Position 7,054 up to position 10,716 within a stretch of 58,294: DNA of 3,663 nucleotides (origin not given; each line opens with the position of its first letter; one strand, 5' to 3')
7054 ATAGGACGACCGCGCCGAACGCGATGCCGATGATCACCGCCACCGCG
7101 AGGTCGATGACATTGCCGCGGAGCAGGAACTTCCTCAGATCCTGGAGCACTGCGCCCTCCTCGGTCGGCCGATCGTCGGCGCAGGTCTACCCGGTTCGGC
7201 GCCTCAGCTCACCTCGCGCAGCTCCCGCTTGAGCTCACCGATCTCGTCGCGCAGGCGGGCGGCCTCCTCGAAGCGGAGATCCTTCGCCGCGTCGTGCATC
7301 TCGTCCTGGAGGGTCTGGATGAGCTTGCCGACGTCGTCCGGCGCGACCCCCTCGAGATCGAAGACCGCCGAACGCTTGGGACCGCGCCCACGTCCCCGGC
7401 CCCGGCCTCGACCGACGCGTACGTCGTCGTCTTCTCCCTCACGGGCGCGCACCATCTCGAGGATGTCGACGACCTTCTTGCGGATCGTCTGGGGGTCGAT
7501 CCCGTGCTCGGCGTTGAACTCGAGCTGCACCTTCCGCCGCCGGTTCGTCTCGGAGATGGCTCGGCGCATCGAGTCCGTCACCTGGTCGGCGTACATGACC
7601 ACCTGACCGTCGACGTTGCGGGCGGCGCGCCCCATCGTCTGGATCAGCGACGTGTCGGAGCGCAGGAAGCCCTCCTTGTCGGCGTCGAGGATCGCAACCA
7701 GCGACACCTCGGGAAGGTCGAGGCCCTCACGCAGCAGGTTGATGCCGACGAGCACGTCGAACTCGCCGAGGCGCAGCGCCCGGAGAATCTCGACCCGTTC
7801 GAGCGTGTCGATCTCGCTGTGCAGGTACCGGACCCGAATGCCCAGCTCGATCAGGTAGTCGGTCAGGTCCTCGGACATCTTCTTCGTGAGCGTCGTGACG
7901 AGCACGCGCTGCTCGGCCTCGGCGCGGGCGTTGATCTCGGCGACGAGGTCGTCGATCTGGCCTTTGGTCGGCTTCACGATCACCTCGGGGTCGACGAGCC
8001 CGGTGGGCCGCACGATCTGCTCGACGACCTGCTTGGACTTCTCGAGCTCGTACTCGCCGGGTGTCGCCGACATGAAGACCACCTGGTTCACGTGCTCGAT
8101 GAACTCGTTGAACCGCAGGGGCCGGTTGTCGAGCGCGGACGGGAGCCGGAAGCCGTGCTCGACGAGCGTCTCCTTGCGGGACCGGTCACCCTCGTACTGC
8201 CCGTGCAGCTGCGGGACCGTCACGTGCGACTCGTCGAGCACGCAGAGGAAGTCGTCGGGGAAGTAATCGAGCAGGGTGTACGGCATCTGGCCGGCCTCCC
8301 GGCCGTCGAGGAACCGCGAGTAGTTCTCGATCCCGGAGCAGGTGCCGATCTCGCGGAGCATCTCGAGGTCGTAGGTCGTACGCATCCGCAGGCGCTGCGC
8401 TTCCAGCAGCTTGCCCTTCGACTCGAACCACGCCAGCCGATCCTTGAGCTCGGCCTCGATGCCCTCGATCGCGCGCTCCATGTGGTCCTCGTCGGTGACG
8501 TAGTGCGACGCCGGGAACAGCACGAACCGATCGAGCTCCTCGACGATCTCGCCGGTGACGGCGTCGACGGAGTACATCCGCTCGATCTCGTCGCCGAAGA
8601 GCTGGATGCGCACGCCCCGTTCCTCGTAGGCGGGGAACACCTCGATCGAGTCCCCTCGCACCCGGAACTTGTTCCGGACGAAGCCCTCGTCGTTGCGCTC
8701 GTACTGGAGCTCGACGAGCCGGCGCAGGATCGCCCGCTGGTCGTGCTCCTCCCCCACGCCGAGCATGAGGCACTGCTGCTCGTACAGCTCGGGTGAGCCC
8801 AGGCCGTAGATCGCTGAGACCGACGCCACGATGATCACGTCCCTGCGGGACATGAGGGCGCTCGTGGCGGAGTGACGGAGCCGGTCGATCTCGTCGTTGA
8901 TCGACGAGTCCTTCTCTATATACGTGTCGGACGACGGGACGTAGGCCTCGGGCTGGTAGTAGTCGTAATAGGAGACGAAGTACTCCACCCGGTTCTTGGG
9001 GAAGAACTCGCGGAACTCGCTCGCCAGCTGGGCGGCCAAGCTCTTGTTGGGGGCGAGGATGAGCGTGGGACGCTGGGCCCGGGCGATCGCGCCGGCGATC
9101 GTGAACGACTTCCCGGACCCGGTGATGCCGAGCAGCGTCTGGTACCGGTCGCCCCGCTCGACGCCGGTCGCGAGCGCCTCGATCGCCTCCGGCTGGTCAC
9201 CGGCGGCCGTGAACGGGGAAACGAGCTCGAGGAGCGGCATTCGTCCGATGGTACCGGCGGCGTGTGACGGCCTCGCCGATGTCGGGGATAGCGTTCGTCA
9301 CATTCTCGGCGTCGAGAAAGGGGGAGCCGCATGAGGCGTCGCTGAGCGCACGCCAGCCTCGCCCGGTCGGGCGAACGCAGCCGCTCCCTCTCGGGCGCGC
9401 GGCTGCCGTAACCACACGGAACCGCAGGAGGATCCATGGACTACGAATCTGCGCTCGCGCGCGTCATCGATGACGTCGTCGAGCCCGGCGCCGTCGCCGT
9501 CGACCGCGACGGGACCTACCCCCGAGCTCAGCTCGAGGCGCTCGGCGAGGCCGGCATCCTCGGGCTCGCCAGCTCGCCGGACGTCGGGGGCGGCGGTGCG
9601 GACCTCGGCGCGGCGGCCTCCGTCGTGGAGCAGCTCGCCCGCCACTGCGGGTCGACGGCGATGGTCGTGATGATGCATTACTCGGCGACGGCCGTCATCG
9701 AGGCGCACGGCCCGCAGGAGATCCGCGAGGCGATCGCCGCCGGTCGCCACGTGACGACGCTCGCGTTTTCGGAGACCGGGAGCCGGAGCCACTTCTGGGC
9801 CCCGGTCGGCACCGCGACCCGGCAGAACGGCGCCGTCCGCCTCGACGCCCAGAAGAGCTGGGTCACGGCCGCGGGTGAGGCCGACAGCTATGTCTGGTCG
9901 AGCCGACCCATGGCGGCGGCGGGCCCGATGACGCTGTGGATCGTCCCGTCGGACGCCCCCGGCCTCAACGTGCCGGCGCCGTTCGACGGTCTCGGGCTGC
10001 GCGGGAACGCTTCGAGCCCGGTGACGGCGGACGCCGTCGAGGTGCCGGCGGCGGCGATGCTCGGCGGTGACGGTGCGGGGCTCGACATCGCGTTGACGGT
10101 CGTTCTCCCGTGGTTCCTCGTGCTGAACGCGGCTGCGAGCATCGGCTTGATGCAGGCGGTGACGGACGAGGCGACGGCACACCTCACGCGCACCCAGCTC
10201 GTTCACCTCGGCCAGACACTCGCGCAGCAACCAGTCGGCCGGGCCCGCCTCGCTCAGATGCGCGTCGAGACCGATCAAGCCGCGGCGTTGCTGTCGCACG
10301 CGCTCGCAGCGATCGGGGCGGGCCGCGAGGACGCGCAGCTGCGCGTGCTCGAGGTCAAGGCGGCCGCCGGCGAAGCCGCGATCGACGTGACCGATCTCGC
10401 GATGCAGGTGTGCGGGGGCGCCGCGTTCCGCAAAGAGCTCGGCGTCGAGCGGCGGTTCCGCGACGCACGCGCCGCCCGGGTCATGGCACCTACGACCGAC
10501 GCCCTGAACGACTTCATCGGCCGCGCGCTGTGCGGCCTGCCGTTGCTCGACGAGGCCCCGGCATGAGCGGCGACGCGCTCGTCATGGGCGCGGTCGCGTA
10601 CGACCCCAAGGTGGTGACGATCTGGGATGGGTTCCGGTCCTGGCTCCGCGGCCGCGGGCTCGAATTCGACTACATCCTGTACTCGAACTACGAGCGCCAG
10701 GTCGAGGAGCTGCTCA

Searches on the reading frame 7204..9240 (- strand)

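Call 59: search_protein_families(library=pfam, proteins=[window:7204-9240:-], max_evalue=0.00001)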
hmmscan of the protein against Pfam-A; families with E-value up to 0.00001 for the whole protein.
window:7204-9240:- (678 aa): 6 families
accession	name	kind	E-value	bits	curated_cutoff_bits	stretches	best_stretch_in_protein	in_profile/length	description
PF17757.6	UvrB_inter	-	9e-31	106.3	22.9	1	159-247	2-91/91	UvrB interaction domain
PF12344.14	UvrB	-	1e-22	80.1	27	1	549-590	1-42/43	Ultra-violet resistance protein B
PF00271.37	Helicase_C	-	2.2e-19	70.2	23.5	1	430-542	4-109/110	Helicase conserved C-terminal domain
PF02151.25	UVR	-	8.2e-11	41.7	21.5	1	639-672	2-35/36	UvrB/uvrC motif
PF04851.21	ResIII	-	8.6e-10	39.2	22.5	1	15-118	7-114/164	Type III restriction enzyme, res subunit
PF00270.35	DEAD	-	1.3e-06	28.7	26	0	16-86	4-77/167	DEAD/DEAH box helicase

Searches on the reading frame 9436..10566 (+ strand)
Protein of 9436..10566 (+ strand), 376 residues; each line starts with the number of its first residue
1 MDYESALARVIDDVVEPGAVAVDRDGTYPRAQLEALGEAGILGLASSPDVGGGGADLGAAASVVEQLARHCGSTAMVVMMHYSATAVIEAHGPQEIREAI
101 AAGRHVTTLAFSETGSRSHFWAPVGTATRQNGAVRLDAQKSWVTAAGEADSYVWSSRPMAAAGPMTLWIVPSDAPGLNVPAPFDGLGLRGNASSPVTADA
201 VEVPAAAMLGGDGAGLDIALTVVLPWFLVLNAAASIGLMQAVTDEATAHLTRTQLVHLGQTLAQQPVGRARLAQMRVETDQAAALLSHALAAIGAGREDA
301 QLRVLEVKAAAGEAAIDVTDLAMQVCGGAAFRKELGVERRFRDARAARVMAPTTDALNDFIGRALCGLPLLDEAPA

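Call 59: search_protein_families(library=pfam, proteins=[window:9436-10566:+], max_evalue=0.00001)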
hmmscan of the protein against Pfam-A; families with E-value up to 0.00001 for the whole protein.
window:9436-10566:+ (376 aa): 4 families
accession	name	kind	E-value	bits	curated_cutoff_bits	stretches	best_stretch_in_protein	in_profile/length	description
PF00441.29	Acyl-CoA_dh_1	-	3.4e-20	73.2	22.4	1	214-365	2-149/150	Acyl-CoA dehydrogenase, C-terminal domain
PF02771.21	Acyl-CoA_dh_N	-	2.5e-15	57.3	22.9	1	6-99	10-104/113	Acyl-CoA dehydrogenase, N-terminal domain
PF02770.24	Acyl-CoA_dh_M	-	1.6e-11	44.7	33.3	1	109-200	2-96/97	Acyl-CoA dehydrogenase, middle domain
PF08028.16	Acyl-CoA_dh_2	-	3.2e-08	34.4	22.7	1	231-348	3-127/134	Acyl-CoA dehydrogenase, C-terminal domain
